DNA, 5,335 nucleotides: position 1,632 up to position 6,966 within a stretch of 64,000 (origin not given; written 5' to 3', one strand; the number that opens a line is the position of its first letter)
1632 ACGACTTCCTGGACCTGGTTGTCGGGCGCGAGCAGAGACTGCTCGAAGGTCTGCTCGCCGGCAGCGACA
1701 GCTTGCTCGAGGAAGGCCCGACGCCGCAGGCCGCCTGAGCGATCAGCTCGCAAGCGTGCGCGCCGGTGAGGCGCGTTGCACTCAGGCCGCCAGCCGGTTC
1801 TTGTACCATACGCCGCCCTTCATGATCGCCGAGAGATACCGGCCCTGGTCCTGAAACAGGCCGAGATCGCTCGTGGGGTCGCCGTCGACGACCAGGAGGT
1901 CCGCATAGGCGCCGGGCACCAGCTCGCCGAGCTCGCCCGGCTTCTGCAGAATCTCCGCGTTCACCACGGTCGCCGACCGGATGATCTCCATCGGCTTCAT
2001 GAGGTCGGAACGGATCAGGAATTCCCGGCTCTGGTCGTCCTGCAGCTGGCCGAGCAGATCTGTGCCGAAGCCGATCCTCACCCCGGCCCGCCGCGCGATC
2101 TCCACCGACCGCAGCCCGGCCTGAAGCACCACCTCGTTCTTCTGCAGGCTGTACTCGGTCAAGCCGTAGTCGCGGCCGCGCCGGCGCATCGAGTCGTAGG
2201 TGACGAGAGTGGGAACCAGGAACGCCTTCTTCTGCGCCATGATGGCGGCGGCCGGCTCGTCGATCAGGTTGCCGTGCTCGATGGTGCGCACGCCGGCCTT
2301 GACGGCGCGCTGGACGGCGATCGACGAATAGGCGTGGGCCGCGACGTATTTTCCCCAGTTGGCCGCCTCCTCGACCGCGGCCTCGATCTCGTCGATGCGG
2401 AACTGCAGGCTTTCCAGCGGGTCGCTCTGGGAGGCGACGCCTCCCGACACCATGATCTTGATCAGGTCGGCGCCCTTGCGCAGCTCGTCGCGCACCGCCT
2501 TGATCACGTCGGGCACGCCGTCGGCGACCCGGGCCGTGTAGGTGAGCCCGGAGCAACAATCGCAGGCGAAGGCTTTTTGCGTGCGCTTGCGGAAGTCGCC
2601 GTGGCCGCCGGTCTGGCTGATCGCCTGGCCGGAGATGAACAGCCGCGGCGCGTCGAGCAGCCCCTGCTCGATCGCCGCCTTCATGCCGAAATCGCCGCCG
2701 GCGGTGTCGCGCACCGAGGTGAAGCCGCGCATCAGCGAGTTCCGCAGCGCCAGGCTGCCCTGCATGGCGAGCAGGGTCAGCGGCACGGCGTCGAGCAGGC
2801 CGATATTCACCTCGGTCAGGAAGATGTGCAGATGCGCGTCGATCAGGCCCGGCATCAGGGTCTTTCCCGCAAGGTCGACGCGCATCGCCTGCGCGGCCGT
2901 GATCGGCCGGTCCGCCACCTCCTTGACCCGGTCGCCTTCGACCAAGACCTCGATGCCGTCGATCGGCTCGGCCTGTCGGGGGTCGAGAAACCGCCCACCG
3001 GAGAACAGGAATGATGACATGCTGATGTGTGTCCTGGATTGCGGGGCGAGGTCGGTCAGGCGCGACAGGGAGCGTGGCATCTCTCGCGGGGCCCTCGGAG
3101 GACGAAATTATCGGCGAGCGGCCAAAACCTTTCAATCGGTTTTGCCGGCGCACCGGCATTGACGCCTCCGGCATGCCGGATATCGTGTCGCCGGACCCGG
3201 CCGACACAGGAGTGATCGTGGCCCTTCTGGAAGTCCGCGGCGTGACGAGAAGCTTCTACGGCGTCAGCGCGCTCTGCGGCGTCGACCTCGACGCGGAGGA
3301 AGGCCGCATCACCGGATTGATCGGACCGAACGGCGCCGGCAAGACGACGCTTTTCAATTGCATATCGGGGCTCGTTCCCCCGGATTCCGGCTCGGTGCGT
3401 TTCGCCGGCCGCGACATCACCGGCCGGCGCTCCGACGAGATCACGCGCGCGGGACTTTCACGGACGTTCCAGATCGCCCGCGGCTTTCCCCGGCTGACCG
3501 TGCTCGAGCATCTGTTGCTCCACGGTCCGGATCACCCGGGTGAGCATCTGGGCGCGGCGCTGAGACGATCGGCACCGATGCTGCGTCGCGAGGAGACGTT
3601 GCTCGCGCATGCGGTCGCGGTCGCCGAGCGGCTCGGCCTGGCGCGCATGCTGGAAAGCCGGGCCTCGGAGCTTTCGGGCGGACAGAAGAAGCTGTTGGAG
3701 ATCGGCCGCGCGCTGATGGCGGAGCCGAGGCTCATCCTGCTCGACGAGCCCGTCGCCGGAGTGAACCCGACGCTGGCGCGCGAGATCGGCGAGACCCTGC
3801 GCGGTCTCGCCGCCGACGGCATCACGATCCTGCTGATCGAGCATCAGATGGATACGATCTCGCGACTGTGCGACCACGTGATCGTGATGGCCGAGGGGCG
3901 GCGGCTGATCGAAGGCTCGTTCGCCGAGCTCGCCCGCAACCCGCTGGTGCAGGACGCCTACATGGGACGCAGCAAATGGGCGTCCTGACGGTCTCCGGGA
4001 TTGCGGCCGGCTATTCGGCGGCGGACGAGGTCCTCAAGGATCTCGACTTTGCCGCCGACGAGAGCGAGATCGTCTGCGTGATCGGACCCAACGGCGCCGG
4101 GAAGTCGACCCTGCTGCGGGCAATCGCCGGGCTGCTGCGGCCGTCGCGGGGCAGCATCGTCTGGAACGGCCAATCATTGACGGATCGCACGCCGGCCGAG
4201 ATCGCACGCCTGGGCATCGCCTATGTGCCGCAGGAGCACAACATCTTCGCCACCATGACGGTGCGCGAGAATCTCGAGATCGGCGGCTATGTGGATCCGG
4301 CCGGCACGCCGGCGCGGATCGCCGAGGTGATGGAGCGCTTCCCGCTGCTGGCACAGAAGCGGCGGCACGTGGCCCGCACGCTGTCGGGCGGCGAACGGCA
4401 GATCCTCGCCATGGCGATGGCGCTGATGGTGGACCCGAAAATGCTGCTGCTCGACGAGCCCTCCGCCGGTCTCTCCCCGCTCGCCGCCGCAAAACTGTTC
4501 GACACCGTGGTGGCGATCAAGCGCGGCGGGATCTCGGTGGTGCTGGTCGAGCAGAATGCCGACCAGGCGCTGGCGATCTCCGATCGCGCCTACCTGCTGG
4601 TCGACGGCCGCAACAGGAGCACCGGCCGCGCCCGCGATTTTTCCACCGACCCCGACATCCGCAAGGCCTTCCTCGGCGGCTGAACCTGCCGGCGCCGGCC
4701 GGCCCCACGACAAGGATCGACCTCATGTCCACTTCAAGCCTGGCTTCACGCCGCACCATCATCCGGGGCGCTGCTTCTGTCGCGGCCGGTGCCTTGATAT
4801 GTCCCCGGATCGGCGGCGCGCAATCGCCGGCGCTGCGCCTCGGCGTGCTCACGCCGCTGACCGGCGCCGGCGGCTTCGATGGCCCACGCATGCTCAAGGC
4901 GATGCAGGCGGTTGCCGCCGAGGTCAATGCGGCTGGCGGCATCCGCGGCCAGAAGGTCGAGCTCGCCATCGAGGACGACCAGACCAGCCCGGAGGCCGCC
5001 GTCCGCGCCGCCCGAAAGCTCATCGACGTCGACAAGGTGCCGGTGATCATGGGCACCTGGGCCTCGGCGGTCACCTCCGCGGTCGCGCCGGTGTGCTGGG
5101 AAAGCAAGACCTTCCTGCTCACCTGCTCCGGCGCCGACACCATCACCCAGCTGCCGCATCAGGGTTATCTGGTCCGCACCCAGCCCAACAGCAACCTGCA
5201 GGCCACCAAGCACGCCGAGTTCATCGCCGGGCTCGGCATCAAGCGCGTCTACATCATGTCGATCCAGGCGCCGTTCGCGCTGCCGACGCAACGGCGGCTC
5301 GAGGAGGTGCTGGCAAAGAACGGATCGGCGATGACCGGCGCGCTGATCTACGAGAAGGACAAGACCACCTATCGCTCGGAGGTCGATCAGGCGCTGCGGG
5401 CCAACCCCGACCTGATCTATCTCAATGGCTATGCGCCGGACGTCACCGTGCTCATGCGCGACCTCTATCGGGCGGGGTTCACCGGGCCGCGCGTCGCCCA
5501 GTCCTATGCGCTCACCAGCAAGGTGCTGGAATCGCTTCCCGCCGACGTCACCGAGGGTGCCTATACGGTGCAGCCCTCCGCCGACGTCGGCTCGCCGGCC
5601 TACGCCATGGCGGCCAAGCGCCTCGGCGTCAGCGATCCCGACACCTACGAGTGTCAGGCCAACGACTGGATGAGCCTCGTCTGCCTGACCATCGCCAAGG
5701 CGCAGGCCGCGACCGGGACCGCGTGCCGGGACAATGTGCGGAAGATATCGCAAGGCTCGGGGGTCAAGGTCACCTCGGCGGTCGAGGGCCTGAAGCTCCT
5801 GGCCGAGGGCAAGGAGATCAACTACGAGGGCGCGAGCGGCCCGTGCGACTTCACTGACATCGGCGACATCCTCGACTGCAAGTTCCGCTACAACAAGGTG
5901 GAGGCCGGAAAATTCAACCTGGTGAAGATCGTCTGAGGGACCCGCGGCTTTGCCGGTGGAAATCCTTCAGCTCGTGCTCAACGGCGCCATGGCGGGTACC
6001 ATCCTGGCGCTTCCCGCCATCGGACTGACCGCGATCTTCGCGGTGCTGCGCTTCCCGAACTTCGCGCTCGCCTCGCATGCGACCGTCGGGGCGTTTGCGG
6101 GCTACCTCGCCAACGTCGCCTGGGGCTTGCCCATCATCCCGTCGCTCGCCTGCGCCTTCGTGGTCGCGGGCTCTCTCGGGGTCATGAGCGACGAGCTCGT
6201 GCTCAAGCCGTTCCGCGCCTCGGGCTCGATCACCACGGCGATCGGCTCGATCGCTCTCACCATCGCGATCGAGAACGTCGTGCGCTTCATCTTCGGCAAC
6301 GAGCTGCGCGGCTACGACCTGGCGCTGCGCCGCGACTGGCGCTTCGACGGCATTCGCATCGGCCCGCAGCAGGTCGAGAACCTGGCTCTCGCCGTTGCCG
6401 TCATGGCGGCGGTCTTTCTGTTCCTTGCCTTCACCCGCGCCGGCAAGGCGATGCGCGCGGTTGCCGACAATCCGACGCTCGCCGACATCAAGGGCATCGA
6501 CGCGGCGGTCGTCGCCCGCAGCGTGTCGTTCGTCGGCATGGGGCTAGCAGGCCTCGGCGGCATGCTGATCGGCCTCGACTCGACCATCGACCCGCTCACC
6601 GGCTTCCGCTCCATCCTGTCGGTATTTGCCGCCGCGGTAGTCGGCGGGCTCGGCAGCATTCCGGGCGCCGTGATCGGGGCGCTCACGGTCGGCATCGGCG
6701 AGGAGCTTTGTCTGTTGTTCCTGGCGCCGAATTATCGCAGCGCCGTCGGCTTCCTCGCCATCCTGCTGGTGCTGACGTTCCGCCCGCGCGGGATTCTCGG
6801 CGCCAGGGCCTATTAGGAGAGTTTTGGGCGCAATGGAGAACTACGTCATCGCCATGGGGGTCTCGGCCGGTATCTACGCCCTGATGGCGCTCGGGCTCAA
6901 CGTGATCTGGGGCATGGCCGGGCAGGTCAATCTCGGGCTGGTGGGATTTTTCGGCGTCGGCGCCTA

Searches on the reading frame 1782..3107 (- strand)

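Call 43: search_protein_families(library=pfam, proteins=[window:1782-3107:-], max_evalue=0.001)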
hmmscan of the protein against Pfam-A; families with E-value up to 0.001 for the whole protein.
window:1782-3107:- (441 aa): 2 families
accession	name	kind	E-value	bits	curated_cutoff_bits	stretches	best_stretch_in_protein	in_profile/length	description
PF01979.26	Amidohydro_1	-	2.2e-42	146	25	1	83-429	1-340/345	Amidohydrolase family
PF07969.17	Amidohydro_3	-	3.9e-12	46.9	29.7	1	77-109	3-35/472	Amidohydrolase family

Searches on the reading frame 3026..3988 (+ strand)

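Call 43: search_protein_families(library=pfam, proteins=[window:3026-3988:+], max_evalue=0.001)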
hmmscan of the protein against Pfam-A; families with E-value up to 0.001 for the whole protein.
window:3026-3988:+ (320 aa): 3 families
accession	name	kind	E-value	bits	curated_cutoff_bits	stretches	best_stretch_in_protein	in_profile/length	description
PF00005.33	ABC_tran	-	3.8e-31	108.9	25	1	85-244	3-137/137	ABC transporter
PF13304.12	AAA_21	-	8.2e-11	42.9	27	1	95-116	1-22/304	AAA domain, putative AbiEii toxin, Type IV TA system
PF13476.12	AAA_23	-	3.2e-05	25.1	27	1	92-114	18-40/201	AAA domain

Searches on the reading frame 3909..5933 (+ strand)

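Call 65: search_protein_families(library=pfam, proteins=[window:3909-5933:+], max_evalue=0.001)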
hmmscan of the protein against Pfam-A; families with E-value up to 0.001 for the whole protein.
window:3909-5933:+ (675 aa): 3 families
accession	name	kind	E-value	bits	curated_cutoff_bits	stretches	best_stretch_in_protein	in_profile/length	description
PF13458.12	Peripla_BP_6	-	5.2e-44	151.8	31.7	1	309-611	2-305/343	Periplasmic binding protein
PF13433.12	Peripla_BP_5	-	4.5e-18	65.9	27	1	310-555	2-245/363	Periplasmic binding protein domain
PF01094.35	ANF_receptor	-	3e-16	59.9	25.4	1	328-657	2-343/353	Receptor family ligand binding region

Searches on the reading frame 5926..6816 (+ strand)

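Call 43: search_protein_families(library=pfam, proteins=[window:5926-6816:+], max_evalue=0.001)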
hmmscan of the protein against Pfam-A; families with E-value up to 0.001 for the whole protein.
window:5926-6816:+ (296 aa): 1 family
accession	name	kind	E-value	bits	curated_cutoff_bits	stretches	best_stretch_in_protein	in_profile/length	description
PF02653.21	BPD_transp_2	-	2.6e-30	105.9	26.8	1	17-283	2-269/269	Branched-chain amino acid transport system / permease component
